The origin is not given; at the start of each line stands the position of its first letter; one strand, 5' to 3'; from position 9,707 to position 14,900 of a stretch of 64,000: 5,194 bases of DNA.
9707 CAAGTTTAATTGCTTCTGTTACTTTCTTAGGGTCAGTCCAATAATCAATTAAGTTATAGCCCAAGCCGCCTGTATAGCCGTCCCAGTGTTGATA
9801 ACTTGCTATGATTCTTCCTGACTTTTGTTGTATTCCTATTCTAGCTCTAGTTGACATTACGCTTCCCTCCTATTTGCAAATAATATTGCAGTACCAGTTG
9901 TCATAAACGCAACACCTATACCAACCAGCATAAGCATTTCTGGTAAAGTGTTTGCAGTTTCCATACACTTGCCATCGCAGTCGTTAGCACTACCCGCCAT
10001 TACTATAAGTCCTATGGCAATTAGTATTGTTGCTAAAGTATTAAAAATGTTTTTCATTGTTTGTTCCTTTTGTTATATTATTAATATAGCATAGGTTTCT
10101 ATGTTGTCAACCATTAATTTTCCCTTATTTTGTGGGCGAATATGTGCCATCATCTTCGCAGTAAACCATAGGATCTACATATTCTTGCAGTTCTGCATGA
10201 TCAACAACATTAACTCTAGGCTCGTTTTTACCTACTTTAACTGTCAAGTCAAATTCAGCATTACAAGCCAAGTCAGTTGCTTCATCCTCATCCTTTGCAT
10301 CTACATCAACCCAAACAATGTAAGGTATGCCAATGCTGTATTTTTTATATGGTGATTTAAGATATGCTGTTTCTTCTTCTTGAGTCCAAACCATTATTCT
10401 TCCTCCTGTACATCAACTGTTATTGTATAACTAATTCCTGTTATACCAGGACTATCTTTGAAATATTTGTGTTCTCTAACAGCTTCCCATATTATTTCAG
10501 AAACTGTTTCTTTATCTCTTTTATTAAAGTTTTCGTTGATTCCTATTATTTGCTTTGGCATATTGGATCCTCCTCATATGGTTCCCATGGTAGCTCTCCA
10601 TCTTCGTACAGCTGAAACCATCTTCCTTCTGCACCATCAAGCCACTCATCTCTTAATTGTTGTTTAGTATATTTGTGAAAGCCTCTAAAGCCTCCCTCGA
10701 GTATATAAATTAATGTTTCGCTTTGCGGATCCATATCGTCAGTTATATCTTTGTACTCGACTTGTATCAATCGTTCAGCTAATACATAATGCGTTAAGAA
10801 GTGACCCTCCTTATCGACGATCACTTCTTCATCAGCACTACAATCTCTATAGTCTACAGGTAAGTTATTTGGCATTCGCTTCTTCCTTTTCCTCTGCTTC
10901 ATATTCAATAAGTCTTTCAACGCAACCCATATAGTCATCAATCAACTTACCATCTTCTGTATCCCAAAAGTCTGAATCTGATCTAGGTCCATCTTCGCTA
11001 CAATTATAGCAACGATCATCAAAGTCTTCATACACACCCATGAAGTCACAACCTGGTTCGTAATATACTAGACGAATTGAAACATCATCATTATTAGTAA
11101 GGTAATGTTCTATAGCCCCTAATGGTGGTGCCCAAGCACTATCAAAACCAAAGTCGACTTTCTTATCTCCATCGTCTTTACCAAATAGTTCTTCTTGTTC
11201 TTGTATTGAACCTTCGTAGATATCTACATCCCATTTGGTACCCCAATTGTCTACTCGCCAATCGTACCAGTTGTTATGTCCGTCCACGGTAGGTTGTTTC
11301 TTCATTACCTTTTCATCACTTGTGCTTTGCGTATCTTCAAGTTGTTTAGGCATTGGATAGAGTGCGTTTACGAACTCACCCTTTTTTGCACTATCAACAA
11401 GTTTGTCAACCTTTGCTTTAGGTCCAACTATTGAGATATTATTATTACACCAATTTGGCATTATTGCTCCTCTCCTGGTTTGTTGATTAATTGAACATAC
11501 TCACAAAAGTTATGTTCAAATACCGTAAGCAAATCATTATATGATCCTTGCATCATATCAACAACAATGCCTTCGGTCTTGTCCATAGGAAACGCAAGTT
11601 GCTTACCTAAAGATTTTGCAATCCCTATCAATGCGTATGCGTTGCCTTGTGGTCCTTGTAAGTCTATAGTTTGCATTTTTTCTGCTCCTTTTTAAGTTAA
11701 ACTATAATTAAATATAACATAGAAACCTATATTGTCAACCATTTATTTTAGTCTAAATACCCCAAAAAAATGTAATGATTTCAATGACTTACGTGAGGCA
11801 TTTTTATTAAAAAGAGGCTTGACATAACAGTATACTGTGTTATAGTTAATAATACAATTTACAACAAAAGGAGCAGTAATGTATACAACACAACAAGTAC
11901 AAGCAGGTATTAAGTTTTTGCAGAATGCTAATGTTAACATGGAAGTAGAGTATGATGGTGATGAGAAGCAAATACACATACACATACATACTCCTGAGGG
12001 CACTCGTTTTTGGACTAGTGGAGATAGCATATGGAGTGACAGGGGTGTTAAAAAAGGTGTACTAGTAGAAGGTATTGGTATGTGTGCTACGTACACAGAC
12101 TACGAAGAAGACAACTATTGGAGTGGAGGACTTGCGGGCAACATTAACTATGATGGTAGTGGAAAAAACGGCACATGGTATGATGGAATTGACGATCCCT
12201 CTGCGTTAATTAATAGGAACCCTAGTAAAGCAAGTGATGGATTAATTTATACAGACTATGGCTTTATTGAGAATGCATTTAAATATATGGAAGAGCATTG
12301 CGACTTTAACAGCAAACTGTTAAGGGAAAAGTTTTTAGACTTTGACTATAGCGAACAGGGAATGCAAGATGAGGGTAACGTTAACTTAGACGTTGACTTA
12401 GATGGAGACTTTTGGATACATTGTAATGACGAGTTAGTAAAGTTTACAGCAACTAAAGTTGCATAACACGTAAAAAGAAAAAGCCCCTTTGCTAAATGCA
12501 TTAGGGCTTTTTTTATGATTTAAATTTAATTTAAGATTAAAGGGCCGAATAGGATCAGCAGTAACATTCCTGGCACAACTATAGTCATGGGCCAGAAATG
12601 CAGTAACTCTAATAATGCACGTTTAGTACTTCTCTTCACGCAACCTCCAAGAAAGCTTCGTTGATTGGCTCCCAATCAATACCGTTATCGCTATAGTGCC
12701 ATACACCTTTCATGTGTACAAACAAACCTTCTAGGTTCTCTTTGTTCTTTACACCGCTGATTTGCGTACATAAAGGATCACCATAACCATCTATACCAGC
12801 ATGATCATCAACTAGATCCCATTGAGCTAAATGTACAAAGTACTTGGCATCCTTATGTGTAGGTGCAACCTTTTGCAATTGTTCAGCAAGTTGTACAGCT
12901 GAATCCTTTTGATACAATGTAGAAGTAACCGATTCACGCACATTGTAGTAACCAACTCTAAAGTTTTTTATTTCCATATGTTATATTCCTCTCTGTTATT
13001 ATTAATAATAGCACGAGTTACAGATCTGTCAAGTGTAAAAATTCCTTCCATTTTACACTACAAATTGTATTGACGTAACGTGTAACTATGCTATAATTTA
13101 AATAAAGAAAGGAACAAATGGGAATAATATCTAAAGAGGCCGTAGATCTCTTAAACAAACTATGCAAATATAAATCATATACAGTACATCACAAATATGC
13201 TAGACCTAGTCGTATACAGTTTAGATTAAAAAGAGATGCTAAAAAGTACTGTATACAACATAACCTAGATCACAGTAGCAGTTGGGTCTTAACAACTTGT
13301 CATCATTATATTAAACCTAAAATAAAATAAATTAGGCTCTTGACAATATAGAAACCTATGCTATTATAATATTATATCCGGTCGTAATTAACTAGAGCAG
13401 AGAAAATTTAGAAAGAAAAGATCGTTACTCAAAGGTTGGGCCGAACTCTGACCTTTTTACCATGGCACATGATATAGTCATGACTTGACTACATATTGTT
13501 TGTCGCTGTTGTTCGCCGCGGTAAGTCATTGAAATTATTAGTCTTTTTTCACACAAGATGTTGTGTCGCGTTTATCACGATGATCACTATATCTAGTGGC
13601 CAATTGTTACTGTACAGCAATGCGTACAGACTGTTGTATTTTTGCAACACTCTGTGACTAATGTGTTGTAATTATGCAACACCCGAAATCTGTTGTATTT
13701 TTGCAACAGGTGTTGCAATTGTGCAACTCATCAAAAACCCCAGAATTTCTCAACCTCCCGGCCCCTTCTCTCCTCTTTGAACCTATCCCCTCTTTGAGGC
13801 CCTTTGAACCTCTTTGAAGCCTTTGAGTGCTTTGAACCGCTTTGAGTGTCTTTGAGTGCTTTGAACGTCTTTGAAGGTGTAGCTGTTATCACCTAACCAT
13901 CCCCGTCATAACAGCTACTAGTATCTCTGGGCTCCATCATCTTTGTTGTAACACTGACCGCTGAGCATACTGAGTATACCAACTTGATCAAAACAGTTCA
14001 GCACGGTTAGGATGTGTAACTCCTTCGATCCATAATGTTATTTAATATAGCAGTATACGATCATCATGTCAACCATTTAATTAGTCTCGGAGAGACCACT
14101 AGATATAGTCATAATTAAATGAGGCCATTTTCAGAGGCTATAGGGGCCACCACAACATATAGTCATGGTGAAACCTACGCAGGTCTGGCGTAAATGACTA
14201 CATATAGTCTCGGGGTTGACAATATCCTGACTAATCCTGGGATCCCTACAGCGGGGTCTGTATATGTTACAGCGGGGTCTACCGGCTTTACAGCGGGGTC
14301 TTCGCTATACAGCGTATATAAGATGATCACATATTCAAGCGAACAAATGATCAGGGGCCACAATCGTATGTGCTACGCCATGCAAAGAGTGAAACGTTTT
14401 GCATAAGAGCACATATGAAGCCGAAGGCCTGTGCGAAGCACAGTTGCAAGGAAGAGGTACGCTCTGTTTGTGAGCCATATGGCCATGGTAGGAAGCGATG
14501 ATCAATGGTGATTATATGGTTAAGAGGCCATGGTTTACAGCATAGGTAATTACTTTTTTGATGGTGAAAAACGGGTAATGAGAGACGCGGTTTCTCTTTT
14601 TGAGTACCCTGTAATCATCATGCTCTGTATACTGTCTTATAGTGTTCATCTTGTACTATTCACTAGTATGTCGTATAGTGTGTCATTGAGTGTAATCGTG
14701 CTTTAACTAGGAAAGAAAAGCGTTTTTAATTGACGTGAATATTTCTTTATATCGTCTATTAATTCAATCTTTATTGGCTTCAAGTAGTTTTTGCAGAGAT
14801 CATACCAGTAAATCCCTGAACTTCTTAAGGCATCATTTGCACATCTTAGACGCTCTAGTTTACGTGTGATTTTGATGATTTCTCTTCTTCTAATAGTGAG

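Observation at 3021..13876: Early-gene island bracketed by inverted, helically phased CT(A/G/T)TGA(A/G) arrays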

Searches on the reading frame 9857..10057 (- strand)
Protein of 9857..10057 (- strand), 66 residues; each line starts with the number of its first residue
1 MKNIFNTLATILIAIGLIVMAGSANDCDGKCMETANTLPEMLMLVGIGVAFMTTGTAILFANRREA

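Call 53: search_protein_families(library=pfam, proteins=[window:9857-10057:-], max_evalue=0.1)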
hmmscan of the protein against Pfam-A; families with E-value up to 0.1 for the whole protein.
window:9857-10057:- (66 aa): 2 families
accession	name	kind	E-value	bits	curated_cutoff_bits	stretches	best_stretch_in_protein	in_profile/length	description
PF11297.13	DUF3098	-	0.011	15.7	25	0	8-26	12-30/67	Protein of unknown function (DUF3098)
PF14159.11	CAAD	-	0.02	15.2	30.7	1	2-65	4-70/85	CAAD domains of cyanobacterial aminoacyl-tRNA synthetase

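Call 100: search_protein_families(library=phrogs, proteins=[window:9857-10057:-], max_evalue=0.01)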
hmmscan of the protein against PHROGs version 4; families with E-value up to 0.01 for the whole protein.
window:9857-10057:- (66 aa): 0 families

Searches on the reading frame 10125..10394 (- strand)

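Call 54: search_protein_families(library=pfam, proteins=[window:10125-10394:-], max_evalue=0.1)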
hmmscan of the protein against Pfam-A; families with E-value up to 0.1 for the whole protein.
window:10125-10394:- (89 aa): 1 family
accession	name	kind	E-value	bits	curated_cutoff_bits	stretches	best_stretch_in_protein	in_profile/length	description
PF25599.1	Ephrin_CRD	-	0.063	13.8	27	0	64-84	30-49/59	Ephrin cysteine rich domain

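Call 100: search_protein_families(library=phrogs, proteins=[window:10125-10394:-], max_evalue=0.01)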
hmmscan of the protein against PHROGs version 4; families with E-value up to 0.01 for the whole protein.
window:10125-10394:- (89 aa): 0 families

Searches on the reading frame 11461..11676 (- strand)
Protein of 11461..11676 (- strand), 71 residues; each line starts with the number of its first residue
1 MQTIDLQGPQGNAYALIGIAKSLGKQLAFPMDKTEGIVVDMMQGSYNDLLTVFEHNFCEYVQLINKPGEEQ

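Call 54: search_protein_families(library=pfam, proteins=[window:11461-11676:-], max_evalue=0.1)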
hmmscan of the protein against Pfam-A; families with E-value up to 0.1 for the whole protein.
window:11461-11676:- (71 aa): 0 families

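Call 100: search_protein_families(library=phrogs, proteins=[window:11461-11676:-], max_evalue=0.01)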
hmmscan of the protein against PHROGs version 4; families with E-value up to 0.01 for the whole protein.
window:11461-11676:- (71 aa): 1 family
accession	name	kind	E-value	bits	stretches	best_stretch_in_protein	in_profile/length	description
phrog_1933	-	unknown function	1.5e-07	32.1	1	3-54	13-65/71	-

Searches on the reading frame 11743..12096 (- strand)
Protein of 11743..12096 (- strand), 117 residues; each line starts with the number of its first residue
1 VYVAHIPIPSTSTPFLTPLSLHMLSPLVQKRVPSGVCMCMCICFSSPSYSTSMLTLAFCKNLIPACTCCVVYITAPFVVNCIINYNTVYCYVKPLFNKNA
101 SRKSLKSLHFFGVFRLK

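Call 54: search_protein_families(library=pfam, proteins=[window:11743-12096:-], max_evalue=0.1)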
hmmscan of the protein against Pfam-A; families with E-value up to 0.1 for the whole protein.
window:11743-12096:- (117 aa): 1 family
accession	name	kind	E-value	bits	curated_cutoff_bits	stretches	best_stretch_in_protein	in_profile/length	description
PF00236.23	Hormone_6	-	0.03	14.8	25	1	34-90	28-87/96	Glycoprotein hormone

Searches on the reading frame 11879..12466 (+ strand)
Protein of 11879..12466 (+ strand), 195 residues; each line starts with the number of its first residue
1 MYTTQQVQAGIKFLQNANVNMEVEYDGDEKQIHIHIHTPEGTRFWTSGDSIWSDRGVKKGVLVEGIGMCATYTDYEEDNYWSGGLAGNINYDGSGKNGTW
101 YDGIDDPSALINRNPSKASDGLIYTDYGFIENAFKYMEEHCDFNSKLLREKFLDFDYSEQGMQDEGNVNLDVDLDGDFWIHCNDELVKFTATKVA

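Call 9: search_protein_families(library=pfam, proteins=[window:11879-12466:+], max_evalue=0.01)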
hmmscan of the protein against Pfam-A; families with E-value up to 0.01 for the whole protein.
window:11879-12466:+ (195 aa): 0 families

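Call 10: search_protein_families(library=phrogs, proteins=[window:11879-12466:+], max_evalue=0.001)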
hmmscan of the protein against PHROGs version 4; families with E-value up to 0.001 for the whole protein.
window:11879-12466:+ (195 aa): 0 families

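Call 45: find_related_loci(query=window:11879-12466:+, collection=viral_contigs, flank=10000)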
Query window:11879-12466:+ (195 aa) in viral_contigs; peptide patterns used: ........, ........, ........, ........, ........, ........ (x = any residue, [..] = any of these).
No stretch of DNA in the collection matches any of the patterns.

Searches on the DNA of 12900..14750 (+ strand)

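Call 14: search_dna_similar(query=window:12900-14700:+, collection=phages, mode=distant, max_rows=20)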
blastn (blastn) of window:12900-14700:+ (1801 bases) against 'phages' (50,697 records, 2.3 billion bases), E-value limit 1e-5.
No match.

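Call 104: search_rna_families(source=window, start=13300, end=14750, threshold=evalue, max_evalue=5)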
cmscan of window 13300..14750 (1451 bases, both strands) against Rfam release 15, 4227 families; matches with E-value up to 5: 0.
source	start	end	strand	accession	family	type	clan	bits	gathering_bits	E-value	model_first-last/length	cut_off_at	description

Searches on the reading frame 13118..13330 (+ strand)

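Call 53: search_protein_families(library=pfam, proteins=[window:13118-13330:+], max_evalue=0.1)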
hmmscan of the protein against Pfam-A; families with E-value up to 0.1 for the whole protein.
window:13118-13330:+ (70 aa): 1 family
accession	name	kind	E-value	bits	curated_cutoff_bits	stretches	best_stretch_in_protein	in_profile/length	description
PF14764.12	SPG48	-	0.038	14.8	25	1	6-55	7-61/118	AP-5 complex subunit, vesicle trafficking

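Call 100: search_protein_families(library=phrogs, proteins=[window:13118-13330:+], max_evalue=0.01)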
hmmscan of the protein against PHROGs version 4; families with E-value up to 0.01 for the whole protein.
window:13118-13330:+ (70 aa): 0 families
